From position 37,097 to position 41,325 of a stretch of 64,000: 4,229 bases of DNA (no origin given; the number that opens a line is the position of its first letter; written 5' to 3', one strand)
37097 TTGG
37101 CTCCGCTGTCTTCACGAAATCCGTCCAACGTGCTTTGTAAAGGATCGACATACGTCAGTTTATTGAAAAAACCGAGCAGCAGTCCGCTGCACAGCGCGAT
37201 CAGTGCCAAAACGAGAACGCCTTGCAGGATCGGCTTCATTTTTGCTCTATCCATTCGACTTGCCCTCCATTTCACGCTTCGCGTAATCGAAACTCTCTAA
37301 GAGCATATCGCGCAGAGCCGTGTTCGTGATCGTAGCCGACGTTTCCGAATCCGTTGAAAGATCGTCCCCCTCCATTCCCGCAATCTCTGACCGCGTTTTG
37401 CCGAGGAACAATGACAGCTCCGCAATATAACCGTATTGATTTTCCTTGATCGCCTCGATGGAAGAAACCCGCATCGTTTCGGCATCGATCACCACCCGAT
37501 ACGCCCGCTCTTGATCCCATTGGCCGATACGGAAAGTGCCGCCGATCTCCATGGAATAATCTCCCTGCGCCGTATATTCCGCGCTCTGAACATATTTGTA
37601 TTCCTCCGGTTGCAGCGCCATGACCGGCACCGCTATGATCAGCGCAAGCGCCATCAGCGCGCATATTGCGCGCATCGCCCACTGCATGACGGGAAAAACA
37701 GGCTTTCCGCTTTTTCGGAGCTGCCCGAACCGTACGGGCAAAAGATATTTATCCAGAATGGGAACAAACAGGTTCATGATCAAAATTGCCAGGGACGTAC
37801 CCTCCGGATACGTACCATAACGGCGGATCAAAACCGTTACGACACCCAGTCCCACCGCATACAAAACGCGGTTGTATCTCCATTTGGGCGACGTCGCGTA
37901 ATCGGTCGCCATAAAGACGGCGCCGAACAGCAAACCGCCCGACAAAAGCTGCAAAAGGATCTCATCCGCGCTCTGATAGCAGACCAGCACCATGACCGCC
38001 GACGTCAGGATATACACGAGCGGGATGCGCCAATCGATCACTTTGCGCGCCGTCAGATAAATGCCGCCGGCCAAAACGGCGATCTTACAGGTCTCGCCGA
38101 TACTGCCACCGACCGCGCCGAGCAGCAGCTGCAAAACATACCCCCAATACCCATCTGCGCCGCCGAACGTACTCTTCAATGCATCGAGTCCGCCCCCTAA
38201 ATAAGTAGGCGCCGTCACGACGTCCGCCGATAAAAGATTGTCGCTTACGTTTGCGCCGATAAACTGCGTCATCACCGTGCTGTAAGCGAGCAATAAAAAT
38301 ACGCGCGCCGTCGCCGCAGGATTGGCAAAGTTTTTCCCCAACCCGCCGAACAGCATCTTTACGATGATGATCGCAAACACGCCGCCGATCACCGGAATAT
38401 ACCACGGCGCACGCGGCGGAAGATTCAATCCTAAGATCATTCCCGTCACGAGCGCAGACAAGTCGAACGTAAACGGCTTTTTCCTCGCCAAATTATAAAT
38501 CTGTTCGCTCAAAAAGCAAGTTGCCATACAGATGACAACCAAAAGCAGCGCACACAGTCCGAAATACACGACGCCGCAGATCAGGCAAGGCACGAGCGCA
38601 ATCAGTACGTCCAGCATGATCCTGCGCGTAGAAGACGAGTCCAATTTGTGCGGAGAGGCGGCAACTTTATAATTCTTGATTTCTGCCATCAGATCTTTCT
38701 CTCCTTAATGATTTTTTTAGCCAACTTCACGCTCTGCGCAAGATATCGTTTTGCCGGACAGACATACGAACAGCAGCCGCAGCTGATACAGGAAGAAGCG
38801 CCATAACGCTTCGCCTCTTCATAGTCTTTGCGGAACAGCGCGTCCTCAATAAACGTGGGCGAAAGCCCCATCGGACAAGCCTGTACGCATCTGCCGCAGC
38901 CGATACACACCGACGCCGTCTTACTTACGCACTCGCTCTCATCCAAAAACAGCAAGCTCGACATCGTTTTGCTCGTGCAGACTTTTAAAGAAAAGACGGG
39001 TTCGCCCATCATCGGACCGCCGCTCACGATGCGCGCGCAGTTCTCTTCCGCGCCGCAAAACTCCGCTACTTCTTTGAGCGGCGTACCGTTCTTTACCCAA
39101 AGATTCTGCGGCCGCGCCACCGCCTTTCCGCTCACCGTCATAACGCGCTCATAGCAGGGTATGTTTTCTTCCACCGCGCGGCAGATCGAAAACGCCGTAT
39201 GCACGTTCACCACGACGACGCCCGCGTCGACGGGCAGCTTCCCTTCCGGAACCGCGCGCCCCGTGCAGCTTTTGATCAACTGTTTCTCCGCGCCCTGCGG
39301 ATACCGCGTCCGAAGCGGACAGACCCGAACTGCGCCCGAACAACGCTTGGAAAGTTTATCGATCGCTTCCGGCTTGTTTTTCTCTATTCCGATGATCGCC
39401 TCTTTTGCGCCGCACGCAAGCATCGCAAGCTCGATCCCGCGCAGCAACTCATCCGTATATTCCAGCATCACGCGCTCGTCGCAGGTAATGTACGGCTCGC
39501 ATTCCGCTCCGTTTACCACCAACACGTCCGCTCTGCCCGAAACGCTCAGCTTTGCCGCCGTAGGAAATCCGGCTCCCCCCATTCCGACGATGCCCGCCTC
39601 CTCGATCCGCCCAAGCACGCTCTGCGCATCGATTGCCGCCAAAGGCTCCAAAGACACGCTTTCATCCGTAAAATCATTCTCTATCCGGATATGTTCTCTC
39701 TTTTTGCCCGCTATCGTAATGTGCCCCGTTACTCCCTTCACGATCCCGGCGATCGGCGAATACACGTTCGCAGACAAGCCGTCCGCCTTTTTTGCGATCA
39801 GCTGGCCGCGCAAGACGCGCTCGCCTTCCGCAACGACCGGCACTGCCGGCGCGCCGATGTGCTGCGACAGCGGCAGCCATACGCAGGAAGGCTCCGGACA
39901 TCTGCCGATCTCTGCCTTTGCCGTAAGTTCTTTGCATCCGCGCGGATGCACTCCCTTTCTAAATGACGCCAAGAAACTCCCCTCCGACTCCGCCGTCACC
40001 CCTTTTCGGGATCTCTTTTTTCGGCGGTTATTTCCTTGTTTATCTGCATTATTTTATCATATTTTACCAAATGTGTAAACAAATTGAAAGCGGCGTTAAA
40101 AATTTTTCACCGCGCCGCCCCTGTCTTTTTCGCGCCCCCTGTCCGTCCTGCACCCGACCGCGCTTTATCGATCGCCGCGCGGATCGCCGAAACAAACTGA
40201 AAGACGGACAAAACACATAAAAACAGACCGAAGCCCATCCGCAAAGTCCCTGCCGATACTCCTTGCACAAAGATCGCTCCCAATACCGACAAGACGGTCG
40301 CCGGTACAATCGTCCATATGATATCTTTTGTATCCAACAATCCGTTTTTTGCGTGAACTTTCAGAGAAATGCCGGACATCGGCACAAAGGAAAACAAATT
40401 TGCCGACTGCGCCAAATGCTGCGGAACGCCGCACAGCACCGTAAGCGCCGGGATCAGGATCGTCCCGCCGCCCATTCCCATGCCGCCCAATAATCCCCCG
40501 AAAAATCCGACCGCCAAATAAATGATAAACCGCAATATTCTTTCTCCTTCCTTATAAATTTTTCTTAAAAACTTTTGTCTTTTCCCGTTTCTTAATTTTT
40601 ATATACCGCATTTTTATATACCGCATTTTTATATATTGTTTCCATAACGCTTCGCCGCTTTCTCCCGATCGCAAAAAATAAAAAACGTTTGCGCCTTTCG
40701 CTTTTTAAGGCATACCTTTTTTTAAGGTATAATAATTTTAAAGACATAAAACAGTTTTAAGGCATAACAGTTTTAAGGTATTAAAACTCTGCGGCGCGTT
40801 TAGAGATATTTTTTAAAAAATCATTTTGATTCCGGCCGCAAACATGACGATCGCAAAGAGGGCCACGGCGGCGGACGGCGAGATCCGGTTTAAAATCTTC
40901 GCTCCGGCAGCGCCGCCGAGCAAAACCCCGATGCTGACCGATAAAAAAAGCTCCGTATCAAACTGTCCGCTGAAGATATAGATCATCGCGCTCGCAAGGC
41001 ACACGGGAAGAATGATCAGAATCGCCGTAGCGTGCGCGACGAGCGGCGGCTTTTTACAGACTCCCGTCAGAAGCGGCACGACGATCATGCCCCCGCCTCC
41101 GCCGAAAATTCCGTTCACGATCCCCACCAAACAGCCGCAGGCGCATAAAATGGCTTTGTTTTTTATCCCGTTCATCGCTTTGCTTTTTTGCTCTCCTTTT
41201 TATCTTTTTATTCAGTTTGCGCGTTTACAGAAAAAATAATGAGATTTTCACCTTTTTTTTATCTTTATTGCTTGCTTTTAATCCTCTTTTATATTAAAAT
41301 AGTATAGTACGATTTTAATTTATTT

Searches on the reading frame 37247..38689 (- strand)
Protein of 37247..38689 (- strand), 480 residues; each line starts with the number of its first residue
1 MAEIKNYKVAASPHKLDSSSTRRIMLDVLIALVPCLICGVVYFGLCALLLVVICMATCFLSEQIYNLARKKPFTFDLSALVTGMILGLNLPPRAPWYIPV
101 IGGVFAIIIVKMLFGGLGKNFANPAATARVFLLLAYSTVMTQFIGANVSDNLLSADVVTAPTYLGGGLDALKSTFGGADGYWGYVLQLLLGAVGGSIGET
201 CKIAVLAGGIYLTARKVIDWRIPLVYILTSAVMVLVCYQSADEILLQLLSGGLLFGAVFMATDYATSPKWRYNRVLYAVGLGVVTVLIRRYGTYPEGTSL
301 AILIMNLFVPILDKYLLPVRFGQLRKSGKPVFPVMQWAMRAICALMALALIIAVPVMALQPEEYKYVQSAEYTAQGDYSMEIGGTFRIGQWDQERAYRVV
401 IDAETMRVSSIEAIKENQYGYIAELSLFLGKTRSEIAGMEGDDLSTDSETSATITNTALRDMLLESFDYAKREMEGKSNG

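Call 70: search_protein_families(library=pfam, proteins=[window:37247-38689:-], max_evalue=0.001)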
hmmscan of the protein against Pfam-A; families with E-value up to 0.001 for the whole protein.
window:37247-38689:- (480 aa): 1 family
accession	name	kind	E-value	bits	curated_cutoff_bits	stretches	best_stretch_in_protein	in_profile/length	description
PF03116.20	NQR2_RnfD_RnfE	-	4.8e-102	341.8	27.7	1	9-322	2-296/296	NQR2, RnfD, RnfE family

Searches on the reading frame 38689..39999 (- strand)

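Call 70: search_protein_families(library=pfam, proteins=[window:38689-39999:-], max_evalue=0.001)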
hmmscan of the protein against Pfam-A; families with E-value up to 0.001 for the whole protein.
window:38689-39999:- (436 aa): 15 families
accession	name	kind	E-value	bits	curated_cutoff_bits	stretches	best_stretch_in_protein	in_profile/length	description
PF01512.22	Complex1_51K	-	1.6e-51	174.6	31.2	1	132-273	1-149/150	Nuo51 FMN-binding domain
PF13375.12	RnfC_N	-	2.5e-27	95.3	25.6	1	12-110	2-100/101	RnfC Barrel sandwich hybrid domain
PF13237.11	Fer4_10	-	8.3e-09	35.7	25.5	1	359-415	3-53/53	4Fe-4S dicluster domain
PF12838.12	Fer4_7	-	9.9e-08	32.8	27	1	365-416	2-50/52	4Fe-4S dicluster domain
PF14697.11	Fer4_21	-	1.9e-07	31.5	35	1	363-417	6-54/59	4Fe-4S dicluster domain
PF10531.15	SLBB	-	4.3e-07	30.1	27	1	287-332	2-53/55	SLBB domain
PF13187.11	Fer4_9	-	3.5e-06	27.4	27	1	365-417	2-50/52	4Fe-4S dicluster domain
PF13183.11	Fer4_8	-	4.5e-06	27.5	27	1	362-417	2-67/68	4Fe-4S dicluster domain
PF17179.9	Fer4_22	-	1.1e-05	26.7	27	0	361-378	77-94/95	4Fe-4S dicluster domain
PF12797.12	Fer4_2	-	1.5e-05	25.1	24.5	1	363-376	8-21/22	4Fe-4S binding domain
PF13534.11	Fer4_17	-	2.9e-05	24.9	22.2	0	359-380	40-61/61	4Fe-4S dicluster domain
PF00037.32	Fer4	-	8.3e-05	22.7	21.1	1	363-378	6-21/24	4Fe-4S binding domain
PF25160.1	LdpA_Fe-S-bd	-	0.0001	22.4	27.6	1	361-379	24-42/49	LdpA Fe-S cluster-binding domain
PF12837.12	Fer4_6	-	0.00012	22.2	25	1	363-378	7-22/24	4Fe-4S binding domain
PF12800.12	Fer4_4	-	0.00056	20.5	24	1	363-378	2-17/17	4Fe-4S binding domain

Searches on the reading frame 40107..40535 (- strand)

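Call 70: search_protein_families(library=pfam, proteins=[window:40107-40535:-], max_evalue=0.001)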
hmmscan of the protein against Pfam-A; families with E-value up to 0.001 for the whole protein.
window:40107-40535:- (142 aa): 1 family
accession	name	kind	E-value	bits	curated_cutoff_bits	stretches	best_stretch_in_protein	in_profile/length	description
PF01925.25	TauE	-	6e-17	62.5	32.6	1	6-123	1-114/237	Sulfite exporter TauE/SafE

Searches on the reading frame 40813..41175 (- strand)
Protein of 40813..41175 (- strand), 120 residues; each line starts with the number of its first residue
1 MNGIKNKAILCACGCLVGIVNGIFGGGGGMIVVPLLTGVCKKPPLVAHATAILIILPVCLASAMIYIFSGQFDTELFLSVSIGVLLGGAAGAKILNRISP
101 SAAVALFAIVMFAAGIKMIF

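Call 71: search_protein_families(library=pfam, proteins=[window:40813-41175:-], max_evalue=0.01)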
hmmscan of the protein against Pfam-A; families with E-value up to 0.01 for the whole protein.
window:40813-41175:- (120 aa): 1 family
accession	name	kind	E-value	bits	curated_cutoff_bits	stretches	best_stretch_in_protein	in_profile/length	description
PF01925.25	TauE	-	2.5e-22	80.1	32.6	1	7-118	126-237/237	Sulfite exporter TauE/SafE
